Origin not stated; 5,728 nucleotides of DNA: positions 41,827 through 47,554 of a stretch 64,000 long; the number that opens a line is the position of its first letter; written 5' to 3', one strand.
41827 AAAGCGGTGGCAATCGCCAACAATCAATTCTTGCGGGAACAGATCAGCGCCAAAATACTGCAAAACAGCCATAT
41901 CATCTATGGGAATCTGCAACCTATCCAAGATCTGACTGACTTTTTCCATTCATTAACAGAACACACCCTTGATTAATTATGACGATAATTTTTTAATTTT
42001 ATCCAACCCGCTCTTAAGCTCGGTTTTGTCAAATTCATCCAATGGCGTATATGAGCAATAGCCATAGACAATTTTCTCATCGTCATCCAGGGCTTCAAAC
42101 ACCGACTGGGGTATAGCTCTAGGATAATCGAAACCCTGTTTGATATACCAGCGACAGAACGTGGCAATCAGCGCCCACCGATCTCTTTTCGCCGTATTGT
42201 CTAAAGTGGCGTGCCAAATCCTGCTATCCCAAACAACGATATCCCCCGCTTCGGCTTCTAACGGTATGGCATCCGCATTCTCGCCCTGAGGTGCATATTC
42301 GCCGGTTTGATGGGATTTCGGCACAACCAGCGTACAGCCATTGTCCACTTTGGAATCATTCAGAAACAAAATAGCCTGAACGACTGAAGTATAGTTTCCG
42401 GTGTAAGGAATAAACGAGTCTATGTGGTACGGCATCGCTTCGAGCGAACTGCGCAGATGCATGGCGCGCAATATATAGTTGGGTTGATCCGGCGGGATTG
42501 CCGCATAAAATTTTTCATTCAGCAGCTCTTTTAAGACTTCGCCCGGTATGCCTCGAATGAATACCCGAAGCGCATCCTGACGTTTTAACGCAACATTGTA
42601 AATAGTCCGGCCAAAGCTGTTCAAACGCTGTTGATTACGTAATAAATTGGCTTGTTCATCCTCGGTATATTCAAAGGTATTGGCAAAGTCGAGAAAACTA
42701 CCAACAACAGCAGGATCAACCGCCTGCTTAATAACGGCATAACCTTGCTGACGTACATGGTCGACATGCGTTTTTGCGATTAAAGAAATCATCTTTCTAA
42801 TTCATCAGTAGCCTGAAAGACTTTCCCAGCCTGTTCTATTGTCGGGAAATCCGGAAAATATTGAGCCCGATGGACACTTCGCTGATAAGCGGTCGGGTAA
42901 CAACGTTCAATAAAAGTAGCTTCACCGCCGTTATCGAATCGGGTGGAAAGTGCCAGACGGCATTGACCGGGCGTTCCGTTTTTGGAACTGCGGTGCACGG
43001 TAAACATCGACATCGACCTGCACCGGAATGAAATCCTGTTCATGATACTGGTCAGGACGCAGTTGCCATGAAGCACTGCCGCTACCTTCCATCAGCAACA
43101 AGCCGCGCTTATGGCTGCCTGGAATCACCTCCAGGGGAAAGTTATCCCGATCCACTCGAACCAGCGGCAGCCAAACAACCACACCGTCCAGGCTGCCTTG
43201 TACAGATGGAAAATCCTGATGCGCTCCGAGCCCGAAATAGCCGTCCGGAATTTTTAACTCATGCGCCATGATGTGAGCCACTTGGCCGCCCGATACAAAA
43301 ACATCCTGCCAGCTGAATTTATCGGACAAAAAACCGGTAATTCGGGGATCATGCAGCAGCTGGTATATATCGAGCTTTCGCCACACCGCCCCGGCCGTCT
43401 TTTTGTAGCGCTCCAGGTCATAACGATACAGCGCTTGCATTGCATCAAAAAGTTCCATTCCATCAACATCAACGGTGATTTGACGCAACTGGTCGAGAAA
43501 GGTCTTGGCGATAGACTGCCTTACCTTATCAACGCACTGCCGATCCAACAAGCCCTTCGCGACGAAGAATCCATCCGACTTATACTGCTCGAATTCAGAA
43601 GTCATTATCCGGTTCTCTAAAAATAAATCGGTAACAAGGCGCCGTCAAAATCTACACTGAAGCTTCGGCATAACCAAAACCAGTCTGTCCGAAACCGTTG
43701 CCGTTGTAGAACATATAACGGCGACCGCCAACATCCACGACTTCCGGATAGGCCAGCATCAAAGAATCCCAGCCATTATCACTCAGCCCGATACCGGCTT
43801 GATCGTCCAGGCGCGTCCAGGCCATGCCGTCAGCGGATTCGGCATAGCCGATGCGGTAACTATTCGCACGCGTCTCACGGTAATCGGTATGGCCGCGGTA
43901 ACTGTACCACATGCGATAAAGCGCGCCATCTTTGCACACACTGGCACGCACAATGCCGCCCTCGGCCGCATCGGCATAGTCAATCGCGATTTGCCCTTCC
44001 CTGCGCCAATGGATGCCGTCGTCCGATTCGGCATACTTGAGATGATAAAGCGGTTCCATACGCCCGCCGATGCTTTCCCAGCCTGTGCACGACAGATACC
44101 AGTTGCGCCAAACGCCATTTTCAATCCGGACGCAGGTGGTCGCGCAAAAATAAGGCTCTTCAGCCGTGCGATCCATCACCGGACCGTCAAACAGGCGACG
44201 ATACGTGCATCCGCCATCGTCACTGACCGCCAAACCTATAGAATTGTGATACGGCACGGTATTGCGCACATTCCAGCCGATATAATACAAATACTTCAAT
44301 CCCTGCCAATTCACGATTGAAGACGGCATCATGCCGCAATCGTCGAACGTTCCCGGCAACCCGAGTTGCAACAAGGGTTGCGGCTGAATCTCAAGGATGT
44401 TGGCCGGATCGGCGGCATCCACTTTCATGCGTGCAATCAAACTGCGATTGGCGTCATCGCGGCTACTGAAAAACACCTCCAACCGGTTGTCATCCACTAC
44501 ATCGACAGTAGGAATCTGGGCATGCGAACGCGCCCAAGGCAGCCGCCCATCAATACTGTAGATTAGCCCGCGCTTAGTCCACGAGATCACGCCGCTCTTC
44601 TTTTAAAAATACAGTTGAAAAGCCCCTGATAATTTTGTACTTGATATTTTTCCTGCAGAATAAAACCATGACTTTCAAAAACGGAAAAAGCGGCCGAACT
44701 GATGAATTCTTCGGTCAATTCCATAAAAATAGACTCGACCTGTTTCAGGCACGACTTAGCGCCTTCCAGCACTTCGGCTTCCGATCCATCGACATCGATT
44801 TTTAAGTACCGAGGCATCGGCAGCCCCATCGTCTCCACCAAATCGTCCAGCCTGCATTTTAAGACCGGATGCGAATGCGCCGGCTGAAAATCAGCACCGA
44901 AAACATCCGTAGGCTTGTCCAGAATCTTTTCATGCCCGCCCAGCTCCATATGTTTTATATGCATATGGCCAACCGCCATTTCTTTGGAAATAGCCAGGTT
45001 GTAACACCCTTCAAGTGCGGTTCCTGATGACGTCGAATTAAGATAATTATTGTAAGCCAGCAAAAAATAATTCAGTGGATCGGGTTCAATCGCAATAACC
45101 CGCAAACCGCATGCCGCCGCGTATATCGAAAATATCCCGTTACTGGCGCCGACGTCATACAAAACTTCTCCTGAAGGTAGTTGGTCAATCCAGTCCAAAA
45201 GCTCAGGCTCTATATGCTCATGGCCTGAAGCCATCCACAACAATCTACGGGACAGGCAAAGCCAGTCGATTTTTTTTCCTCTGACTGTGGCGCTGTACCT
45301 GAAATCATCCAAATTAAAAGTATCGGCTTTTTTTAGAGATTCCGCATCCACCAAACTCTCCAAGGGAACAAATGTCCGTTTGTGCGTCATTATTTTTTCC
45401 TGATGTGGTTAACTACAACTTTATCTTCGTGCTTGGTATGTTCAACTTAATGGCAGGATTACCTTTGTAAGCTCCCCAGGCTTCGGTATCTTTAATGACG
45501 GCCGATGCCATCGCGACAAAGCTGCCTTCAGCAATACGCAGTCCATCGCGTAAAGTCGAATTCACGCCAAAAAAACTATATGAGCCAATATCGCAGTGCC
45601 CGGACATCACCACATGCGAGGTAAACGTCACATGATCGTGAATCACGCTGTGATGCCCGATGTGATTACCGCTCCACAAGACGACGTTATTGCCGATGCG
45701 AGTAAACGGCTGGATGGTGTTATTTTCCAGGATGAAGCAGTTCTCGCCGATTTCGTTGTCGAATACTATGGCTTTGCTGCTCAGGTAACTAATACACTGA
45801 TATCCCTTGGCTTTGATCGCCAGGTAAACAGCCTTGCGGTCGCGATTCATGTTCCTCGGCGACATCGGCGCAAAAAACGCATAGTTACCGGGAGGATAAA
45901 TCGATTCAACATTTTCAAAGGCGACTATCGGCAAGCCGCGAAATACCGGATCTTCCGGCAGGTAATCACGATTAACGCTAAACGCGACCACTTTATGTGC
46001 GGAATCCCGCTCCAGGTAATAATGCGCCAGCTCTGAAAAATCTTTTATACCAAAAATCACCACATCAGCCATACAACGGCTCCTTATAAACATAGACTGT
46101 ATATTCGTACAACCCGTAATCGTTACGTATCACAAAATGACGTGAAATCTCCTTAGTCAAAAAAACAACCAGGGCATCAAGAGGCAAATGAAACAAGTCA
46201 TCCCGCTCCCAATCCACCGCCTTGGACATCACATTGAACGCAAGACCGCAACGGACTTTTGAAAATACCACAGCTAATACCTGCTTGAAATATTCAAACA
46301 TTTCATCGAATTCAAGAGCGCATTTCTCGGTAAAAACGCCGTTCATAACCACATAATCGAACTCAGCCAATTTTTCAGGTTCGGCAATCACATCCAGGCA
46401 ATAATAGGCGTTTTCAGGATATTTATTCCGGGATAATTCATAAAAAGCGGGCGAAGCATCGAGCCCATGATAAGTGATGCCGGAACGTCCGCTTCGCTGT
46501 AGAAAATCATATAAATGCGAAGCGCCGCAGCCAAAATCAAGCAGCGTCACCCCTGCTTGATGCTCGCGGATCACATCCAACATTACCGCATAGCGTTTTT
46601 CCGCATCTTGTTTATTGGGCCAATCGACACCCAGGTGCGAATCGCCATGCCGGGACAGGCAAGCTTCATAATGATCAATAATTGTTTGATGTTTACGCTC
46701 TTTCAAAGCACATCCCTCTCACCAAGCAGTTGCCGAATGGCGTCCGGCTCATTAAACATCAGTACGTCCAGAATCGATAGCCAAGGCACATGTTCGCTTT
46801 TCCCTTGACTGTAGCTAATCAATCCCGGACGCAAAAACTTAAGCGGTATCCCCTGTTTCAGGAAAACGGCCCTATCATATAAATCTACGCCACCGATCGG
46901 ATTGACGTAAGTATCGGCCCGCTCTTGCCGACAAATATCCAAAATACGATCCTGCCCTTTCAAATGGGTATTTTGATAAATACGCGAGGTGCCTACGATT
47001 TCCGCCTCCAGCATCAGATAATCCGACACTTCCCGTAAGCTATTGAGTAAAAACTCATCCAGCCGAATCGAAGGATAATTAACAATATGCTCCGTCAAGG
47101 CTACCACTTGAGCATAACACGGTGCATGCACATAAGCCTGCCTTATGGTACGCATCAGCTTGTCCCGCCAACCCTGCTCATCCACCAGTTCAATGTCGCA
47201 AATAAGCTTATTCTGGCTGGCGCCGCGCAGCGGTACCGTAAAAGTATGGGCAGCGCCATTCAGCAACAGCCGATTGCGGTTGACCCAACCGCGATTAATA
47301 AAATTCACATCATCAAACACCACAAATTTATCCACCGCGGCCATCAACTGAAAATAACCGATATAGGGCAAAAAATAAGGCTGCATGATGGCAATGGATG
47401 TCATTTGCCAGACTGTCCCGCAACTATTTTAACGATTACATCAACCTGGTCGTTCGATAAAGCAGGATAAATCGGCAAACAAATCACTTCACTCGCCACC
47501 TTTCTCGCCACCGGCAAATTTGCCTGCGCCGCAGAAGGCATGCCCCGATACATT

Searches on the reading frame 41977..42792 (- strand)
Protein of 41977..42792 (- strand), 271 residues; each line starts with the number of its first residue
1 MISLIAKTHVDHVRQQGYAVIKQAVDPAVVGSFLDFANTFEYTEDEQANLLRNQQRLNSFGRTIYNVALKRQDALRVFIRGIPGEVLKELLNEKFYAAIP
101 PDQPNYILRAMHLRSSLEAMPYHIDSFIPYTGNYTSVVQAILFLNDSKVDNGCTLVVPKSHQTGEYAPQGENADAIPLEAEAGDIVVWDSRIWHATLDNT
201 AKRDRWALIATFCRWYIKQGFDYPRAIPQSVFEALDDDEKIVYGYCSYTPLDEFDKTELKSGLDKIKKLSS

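Call 5: search_protein_families(library=pfam, proteins=[window:41977-42792:-], max_evalue=0.01)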
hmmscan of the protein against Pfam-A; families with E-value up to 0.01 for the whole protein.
window:41977-42792:- (271 aa): 3 families
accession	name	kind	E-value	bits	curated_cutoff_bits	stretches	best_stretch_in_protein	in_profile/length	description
PF05721.19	PhyH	-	2.2e-20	74.3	22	1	14-205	2-211/213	Phytanoyl-CoA dioxygenase (PhyH)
PF13640.12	2OG-FeII_Oxy_3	-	1.6e-05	26.2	27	1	121-209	13-94/98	2OG-Fe(II) oxygenase superfamily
PF13759.12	2OG-FeII_Oxy_5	-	0.00012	22.8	27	1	161-207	51-97/101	Putative 2OG-Fe(II) oxygenase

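Call 6: search_protein_families(library=ncbifam, proteins=[window:41977-42792:-], max_evalue=0.01)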
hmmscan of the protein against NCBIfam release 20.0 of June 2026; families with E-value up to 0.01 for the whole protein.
window:41977-42792:- (271 aa): 1 family
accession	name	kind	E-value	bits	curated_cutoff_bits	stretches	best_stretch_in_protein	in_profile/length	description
TIGR01762.1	chlorin-enz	subfamily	0.0024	17.2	226.3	0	171-203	204-236/288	chlorinating enzyme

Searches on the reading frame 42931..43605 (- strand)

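Call 5: search_protein_families(library=pfam, proteins=[window:42931-43605:-], max_evalue=0.01)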
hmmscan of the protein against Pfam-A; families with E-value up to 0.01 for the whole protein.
window:42931-43605:- (224 aa): 1 family
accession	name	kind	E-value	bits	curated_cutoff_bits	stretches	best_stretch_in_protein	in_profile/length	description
PF05721.19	PhyH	-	5.8e-08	33.7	22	1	8-197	1-186/213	Phytanoyl-CoA dioxygenase (PhyH)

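Call 6: search_protein_families(library=ncbifam, proteins=[window:42931-43605:-], max_evalue=0.01)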
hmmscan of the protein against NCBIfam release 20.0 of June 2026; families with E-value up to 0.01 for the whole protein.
window:42931-43605:- (224 aa): 0 families

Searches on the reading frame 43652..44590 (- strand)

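Call 5: search_protein_families(library=pfam, proteins=[window:43652-44590:-], max_evalue=0.01)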
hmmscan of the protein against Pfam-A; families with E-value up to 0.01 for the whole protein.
window:43652-44590:- (312 aa): 1 family
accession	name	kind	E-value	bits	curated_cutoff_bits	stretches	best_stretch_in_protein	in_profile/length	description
PF04041.19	Glyco_hydro_130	-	0.0093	15.4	26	0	234-299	54-119/320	beta-1,4-mannooligosaccharide phosphorylase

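Call 6: search_protein_families(library=ncbifam, proteins=[window:43652-44590:-], max_evalue=0.01)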
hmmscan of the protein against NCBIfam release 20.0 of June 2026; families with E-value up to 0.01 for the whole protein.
window:43652-44590:- (312 aa): 2 families
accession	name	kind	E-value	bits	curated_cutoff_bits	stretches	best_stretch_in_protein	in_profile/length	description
NF052550.1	BManbPhaseBMBP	equivalog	1.5e-11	44.2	450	2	91-204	30-138/296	beta-1,2-mannobiose phosphorylase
NF041092.1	beta-fruc_BfrA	equivalog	0.0017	17.2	900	0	185-267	47-125/433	beta-fructosidase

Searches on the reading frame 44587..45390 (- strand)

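Call 6: search_protein_families(library=ncbifam, proteins=[window:44587-45390:-], max_evalue=0.01)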
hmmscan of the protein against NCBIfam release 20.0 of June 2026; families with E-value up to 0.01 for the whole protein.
window:44587-45390:- (267 aa): 3 families
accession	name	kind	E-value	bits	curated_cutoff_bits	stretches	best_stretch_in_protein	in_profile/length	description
TIGR01444.1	fkbM_fam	subfamily_domain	7.2e-21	75.1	37.7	1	76-225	1-142/143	FkbM family methyltransferase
TIGR02021.1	BchM-ChlM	equivalog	0.0011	18.4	158.9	1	54-101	34-82/218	magnesium protoporphyrin IX methyltransferase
NF011528.0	PRK14968.1-2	equivalog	0.0099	15.4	171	0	68-106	33-71/205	putative methyltransferase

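Call 7: search_protein_families(library=pfam, proteins=[window:44587-45390:-], max_evalue=0.001)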
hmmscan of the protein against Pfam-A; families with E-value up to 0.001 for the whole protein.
window:44587-45390:- (267 aa): 1 family
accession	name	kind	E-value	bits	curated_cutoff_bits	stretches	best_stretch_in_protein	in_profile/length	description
PF05050.19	Methyltransf_21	-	4.3e-13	50.2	22.7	1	79-246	1-164/173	Methyltransferase FkbM domain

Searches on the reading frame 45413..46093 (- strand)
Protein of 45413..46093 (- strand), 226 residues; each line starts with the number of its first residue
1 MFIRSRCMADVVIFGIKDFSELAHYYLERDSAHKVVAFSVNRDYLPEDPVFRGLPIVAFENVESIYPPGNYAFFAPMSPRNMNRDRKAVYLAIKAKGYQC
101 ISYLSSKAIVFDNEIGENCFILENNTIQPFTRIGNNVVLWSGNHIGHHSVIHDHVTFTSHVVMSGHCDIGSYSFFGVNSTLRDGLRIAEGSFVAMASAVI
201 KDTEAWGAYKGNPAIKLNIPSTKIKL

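Call 6: search_protein_families(library=ncbifam, proteins=[window:45413-46093:-], max_evalue=0.01)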
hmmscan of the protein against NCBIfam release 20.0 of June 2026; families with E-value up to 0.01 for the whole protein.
window:45413-46093:- (226 aa): 28 families (the best 25 are shown)
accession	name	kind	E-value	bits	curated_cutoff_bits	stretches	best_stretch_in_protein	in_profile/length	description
TIGR03570.1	NeuD_NnaD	subfamily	1.3e-40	139.2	160.8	1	11-214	2-201/202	NeuD/PglB/VioB family sugar acetyltransferase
NF003657.0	PRK05289.1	equivalog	8.1e-18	64.5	226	1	114-216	83-192/264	acyl-ACP--UDP-N-acetylglucosamine O-acyltransferase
TIGR01852.1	lipid_A_lpxA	equivalog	1.9e-16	60.1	231.05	1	114-216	78-187/254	acyl-ACP--UDP-N-acetylglucosamine O-acyltransferase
TIGR01853.1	lipid_A_lpxD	equivalog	4.1e-12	45.7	242.5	2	144-216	232-304/325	UDP-3-O-(3-hydroxymyristoyl)glucosamine N-acyltransferase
NF002060.0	PRK00892.1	subfamily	1.1e-10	41.1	207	2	144-215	241-313/345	UDP-3-O-(3-hydroxymyristoyl)glucosamine N-acyltransferase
NF058585.1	HptprglPActTf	PfamEq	8.7e-08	31.9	300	1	145-214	86-154/172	heptaprenylglyceryl phosphate O-acetyltransferase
NF000311.1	Vat_ABCDEFH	equivalog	1.6e-06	27.8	300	1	160-216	104-160/201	Vat family streptogramin A O-acetyltransferase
NF007797.0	PRK10502.1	subfamily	2.4e-06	27.3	192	1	114-218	74-177/183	WcaF family extracellular polysaccharide biosynthesis acetyltransferase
NF033468.1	stregram_VatI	exception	3.8e-06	26.8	415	1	159-216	105-162/208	streptogramin A O-acetyltransferase Vat(I)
NF000097.1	stregram_VatC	exception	8.6e-06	25.8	425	1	156-224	108-176/212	streptogramin A O-acetyltransferase Vat(C)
NF010934.1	PRK14354.1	equivalog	1.3e-05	24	450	1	109-203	259-354/447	bifunctional UDP-N-acetylglucosamine diphosphorylase/glucosamine-1-phosphate N-acetyltransferase GlmU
NF007240.0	PRK09677.1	equivalog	5.7e-05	22.7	243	0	114-142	132-160/192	putative lipopolysaccharide biosynthesis O-acetyl transferase WbbJ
TIGR03532.1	DapD_Ac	equivalog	7e-05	22.6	231.75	1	112-217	116-211/231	2,3,4,5-tetrahydropyridine-2,6-dicarboxylate N-acetyltransferase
TIGR02353.1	NRPS_term_dom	equivalog_domain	9.8e-05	20.9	423.1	1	151-218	381-455/695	Pls/PosA family non-ribosomal peptide synthetase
NF000020.1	stregram_VatE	exception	0.00011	21.9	450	1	162-221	111-169/214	streptogramin A O-acetyltransferase Vat(E)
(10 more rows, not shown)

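Call 7: search_protein_families(library=pfam, proteins=[window:45413-46093:-], max_evalue=0.001)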
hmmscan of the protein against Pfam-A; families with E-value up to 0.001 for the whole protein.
window:45413-46093:- (226 aa): 1 family
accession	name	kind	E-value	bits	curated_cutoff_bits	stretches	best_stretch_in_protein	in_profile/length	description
PF00132.30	Hexapep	-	2.9e-15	55.7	27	2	115-147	4-36/36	Bacterial transferase hexapeptide (six repeats)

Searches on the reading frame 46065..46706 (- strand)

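Call 6: search_protein_families(library=ncbifam, proteins=[window:46065-46706:-], max_evalue=0.01)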
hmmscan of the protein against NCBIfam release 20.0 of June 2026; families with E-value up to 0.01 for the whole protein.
window:46065-46706:- (213 aa): 4 families
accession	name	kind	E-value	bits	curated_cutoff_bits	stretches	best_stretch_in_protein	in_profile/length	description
NF045667.1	MTase_DVU1556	equivalog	0.00019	21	155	1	50-125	21-94/213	DVU_1556 family methyltransferase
TIGR02072.1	BioC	equivalog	0.00075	19.4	184.95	1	42-125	23-107/244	malonyl-ACP O-methyltransferase BioC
TIGR02021.1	BchM-ChlM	equivalog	0.0016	17.9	158.9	1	39-134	41-137/218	magnesium protoporphyrin IX methyltransferase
NF043040.1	corrin_prot_MT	hypoth_equivalog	0.0018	17.8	180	1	45-144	34-139/216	corrinoid protein-associated methyltransferase CpaM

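Call 7: search_protein_families(library=pfam, proteins=[window:46065-46706:-], max_evalue=0.001)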
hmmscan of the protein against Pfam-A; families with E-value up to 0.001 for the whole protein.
window:46065-46706:- (213 aa): 5 families
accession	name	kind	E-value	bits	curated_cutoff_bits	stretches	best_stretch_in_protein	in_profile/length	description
PF08242.18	Methyltransf_12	-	1.5e-08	35.6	30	1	56-141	1-89/98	Methyltransferase domain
PF13649.12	Methyltransf_25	-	1e-06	29.8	27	1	56-144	2-93/97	Methyltransferase domain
PF13847.12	Methyltransf_31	-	2.2e-06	27.8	27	1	51-144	3-101/145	Methyltransferase domain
PF08241.18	Methyltransf_11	-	3.9e-06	27.9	21.2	1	56-127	1-72/95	Methyltransferase domain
PF13489.12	Methyltransf_23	-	4.3e-05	23.8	27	1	49-125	20-91/164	Methyltransferase domain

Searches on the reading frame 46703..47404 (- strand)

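Call 7: search_protein_families(library=pfam, proteins=[window:46703-47404:-], max_evalue=0.001)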
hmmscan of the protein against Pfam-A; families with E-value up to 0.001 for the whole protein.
window:46703-47404:- (233 aa): 1 family
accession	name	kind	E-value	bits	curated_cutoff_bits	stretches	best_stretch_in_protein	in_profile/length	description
PF08889.16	WbqC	-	3.3e-70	236.8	21.3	1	8-224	1-217/218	WbqC-like protein family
